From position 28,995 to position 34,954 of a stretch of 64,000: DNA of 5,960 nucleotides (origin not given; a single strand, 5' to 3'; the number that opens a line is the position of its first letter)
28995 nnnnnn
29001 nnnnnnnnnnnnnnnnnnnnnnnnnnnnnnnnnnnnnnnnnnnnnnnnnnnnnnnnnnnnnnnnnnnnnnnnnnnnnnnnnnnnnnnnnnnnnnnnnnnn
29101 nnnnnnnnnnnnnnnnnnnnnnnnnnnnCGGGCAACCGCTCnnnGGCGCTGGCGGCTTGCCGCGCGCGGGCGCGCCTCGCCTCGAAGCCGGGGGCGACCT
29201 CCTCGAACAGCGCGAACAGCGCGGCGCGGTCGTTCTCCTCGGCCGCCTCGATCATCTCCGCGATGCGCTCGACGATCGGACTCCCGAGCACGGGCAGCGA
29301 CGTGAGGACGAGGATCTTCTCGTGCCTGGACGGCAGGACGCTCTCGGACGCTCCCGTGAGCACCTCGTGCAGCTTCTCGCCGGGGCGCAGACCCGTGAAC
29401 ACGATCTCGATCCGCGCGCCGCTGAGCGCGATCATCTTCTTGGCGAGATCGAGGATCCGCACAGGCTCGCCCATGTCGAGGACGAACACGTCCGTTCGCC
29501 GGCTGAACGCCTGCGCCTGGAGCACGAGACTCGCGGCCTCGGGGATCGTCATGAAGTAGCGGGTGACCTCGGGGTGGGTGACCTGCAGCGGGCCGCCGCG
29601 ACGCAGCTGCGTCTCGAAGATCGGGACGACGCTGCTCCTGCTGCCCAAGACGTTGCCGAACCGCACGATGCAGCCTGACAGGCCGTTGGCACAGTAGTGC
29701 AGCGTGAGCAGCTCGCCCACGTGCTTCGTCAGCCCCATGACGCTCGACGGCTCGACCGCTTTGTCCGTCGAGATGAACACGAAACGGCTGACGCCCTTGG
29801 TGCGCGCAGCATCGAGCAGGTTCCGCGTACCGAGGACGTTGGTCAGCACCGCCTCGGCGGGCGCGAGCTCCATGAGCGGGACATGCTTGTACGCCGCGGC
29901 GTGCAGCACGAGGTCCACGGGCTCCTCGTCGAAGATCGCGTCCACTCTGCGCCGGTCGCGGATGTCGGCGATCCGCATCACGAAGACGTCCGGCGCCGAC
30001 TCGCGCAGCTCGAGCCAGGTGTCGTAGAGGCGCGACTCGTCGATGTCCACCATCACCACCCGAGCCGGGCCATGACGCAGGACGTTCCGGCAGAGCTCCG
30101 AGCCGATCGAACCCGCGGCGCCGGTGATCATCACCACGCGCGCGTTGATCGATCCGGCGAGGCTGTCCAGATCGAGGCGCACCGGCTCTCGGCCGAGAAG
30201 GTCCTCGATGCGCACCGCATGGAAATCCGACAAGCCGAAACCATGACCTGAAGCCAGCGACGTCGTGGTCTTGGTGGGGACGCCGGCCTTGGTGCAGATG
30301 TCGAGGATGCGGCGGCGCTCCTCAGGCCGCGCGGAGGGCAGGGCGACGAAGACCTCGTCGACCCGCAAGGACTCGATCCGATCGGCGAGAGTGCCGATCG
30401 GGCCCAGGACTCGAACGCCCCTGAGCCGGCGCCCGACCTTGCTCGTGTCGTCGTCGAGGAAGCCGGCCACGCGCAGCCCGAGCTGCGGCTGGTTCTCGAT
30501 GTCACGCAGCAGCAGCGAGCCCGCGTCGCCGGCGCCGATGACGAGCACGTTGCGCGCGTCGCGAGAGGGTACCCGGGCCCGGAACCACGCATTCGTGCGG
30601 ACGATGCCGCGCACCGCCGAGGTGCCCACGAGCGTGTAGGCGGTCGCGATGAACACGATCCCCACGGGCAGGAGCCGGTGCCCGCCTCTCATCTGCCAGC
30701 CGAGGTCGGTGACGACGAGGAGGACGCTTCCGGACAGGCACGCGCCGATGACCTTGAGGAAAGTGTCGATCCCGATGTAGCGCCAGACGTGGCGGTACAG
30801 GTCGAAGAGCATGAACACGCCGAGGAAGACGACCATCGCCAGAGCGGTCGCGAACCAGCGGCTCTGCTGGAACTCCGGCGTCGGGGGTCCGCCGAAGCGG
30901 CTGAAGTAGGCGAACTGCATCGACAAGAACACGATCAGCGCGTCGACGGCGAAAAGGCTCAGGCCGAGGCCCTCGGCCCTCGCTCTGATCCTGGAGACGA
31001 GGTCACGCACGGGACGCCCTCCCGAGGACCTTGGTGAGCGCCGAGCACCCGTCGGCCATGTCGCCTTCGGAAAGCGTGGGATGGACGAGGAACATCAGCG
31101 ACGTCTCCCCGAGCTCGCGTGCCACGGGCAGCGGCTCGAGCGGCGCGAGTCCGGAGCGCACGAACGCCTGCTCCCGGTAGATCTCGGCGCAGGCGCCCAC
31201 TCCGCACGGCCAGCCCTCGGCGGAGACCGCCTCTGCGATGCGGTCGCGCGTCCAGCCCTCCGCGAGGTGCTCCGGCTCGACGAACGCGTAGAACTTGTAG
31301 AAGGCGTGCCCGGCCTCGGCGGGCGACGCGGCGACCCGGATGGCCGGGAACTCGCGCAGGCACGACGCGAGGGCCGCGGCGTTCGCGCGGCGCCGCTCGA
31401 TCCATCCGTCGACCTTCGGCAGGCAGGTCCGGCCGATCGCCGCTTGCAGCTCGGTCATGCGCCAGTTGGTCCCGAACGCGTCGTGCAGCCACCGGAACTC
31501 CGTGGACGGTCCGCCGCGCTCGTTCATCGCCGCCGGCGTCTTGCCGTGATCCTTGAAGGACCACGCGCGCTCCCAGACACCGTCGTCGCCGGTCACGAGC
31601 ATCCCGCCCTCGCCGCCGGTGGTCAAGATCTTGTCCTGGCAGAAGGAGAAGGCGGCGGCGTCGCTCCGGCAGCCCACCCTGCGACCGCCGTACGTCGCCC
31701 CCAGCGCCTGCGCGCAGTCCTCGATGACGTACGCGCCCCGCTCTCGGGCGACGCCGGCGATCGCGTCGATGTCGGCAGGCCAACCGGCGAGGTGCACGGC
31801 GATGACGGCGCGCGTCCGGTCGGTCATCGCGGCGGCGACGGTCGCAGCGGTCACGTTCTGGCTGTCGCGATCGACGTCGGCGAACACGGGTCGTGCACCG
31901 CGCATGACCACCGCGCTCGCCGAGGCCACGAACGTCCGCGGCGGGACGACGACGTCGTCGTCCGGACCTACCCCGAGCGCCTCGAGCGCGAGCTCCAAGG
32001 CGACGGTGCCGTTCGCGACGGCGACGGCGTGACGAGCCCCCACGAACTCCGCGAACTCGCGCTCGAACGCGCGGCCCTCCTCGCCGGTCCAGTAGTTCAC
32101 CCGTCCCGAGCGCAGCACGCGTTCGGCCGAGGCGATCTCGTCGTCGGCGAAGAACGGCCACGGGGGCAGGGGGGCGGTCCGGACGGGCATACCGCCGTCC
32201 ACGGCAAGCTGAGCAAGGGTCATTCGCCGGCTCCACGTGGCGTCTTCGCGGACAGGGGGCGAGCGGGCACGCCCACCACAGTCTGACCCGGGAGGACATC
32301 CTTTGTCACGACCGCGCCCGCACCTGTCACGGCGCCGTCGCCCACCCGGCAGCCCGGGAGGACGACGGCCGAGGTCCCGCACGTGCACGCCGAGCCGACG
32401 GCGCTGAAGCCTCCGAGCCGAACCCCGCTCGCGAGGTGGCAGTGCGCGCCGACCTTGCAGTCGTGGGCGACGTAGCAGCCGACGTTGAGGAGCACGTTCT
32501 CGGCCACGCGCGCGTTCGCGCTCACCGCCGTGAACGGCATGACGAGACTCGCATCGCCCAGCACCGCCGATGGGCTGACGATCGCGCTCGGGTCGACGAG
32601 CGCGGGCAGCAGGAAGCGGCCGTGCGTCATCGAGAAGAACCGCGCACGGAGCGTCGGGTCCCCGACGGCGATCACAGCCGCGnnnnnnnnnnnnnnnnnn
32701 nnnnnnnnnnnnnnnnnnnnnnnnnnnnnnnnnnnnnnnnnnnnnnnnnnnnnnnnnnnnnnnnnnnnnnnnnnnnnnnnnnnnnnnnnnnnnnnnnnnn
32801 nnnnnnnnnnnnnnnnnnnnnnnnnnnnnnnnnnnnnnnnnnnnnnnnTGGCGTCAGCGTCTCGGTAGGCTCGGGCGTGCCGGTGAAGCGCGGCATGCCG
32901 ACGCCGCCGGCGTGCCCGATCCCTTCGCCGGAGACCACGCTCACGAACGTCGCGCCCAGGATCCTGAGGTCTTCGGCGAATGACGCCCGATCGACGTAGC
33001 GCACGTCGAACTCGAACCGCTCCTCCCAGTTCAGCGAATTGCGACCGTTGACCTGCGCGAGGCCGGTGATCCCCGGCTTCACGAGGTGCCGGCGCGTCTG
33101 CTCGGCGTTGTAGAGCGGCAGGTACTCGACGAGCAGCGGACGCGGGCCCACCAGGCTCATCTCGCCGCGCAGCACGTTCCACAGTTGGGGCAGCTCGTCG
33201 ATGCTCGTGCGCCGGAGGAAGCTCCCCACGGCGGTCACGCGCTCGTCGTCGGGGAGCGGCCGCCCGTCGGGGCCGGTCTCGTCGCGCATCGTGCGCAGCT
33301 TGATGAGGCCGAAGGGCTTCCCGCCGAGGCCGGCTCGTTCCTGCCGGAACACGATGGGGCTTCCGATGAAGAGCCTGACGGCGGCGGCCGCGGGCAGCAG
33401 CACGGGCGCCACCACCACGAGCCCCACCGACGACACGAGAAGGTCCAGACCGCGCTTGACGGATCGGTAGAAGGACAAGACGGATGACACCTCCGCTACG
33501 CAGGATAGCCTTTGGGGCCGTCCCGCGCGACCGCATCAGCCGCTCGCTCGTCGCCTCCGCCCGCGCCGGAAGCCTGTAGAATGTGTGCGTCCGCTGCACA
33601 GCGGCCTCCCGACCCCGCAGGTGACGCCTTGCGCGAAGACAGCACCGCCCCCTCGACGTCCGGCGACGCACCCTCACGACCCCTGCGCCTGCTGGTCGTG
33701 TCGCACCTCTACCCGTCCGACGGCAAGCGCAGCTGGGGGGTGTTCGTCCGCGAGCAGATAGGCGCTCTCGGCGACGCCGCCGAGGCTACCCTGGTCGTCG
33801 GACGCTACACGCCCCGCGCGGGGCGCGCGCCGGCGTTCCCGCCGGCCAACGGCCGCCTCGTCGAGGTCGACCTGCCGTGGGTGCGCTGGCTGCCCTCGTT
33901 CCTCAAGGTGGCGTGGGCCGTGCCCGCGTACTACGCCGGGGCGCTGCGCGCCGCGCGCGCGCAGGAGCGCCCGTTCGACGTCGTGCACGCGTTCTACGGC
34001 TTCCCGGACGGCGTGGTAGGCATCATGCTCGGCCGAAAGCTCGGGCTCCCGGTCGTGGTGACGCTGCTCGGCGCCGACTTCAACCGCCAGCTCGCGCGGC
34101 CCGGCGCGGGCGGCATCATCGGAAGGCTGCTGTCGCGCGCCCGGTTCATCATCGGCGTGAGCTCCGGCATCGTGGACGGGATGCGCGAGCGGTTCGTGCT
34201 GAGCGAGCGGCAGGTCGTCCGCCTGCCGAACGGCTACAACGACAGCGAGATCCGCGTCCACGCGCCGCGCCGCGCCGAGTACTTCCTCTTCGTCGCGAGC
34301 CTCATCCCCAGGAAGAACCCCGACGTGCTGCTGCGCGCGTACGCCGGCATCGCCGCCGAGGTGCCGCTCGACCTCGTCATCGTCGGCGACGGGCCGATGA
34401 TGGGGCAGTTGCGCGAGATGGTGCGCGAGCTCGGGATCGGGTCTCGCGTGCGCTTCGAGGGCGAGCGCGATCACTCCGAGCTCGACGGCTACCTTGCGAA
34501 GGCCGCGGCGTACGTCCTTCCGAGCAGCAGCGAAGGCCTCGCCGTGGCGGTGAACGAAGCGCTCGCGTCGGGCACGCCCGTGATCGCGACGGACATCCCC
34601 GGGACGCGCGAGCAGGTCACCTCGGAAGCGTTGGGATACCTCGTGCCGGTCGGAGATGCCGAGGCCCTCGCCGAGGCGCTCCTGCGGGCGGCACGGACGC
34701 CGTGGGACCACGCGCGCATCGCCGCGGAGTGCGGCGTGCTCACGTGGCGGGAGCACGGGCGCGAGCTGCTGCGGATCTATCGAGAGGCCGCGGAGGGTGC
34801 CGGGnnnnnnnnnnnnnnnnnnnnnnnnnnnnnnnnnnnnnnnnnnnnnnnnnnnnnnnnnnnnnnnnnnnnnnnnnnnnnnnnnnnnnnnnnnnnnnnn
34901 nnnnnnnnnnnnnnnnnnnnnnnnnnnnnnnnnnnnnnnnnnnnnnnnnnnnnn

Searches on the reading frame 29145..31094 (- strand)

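Call 8: search_protein_families(library=pfam, proteins=[window:29145-31094:-], max_evalue=0.001)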
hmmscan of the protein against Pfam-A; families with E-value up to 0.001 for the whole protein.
window:29145-31094:- (650 aa): 11 families
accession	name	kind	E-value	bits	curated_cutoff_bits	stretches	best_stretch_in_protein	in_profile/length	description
PF02719.21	Polysacc_synt_2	-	2e-101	339.5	20.2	1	321-597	1-291/293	Polysaccharide biosynthesis protein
PF01370.27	Epimerase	-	4.2e-27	95.5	20.9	1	321-527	1-224/240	NAD dependent epimerase/dehydratase family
PF16363.11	GDP_Man_Dehyd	-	1.8e-18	67.5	27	1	322-445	1-131/332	GDP-mannose 4,6 dehydratase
PF04321.23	RmlD_sub_bind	-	2.2e-15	57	27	1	321-505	3-175/287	RmlD substrate binding domain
PF01073.25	3Beta_HSD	-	8.2e-14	51.7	22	1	323-450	2-123/280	3-beta hydroxysteroid dehydrogenase/isomerase family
PF13727.12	CoA_binding_3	-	3e-13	50.6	25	1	160-272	61-169/175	CoA-binding domain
PF07993.18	NAD_binding_4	-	2e-08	34.1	20.1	0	392-448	88-141/258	Male sterility protein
PF00106.31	adh_short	-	7e-07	29.4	26.6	1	319-407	1-93/195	short chain dehydrogenase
PF03435.24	Sacchrp_dh_NADP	-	1.1e-05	26.2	25.1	0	321-412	1-89/129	Saccharopine dehydrogenase NADP binding domain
PF13460.12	NAD_binding_10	-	3e-05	24.4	27.2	1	325-447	1-102/184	NAD(P)H-binding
PF08659.16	KR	-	0.00034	21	22.6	1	321-442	3-135/180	KR domain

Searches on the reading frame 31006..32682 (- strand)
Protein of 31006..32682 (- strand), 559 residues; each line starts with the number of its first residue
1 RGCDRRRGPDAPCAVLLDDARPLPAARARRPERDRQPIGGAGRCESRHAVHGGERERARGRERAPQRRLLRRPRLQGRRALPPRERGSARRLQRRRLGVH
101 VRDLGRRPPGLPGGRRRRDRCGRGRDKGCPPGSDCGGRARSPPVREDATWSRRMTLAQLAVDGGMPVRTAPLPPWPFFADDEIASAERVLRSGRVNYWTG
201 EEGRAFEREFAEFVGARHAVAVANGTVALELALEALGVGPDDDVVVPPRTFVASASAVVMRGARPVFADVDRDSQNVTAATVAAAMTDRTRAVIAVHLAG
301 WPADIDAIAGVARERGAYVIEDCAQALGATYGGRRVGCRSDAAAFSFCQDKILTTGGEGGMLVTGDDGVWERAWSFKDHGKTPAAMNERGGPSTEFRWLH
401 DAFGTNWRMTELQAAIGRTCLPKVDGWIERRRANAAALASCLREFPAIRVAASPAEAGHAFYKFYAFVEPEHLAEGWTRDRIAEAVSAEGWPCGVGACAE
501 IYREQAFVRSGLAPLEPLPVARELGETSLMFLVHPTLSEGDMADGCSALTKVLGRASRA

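Call 8: search_protein_families(library=pfam, proteins=[window:31006-32682:-], max_evalue=0.001)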
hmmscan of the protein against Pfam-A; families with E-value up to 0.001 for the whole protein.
window:31006-32682:- (559 aa): 1 family
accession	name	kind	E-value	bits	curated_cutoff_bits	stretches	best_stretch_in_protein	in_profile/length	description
PF01041.23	DegT_DnrJ_EryC1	-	7.9e-92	308.7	19.8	1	180-547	5-357/360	DegT/DnrJ/EryC1/StrS aminotransferase family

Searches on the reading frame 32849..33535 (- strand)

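Call 8: search_protein_families(library=pfam, proteins=[window:32849-33535:-], max_evalue=0.001)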
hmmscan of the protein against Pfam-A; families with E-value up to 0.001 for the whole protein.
window:32849-33535:- (229 aa): 1 family
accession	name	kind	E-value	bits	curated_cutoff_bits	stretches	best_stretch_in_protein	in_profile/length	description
PF02397.22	Bac_transf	-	4.3e-60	202.7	27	1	27-201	1-178/179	Bacterial sugar transferase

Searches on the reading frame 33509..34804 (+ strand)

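Call 8: search_protein_families(library=pfam, proteins=[window:33509-34804:+], max_evalue=0.001)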
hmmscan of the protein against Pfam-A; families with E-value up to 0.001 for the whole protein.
window:33509-34804:+ (432 aa): 4 families
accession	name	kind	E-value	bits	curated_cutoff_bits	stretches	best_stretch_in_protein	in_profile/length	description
PF00534.26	Glycos_transf_1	-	2.4e-34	118.8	26.4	1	254-397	13-158/172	Glycosyl transferases group 1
PF13692.12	Glyco_trans_1_4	-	3.1e-32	112.2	27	1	258-394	3-139/142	Glycosyl transferases group 1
PF13439.12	Glyco_transf_4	-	1.9e-11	44.7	28.5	1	92-246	21-169/170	Glycosyltransferase Family 4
PF20706.3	GT4-conflict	-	2.3e-08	33.9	26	1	206-373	142-323/385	Family 4 Glycosyltransferase in conflict systems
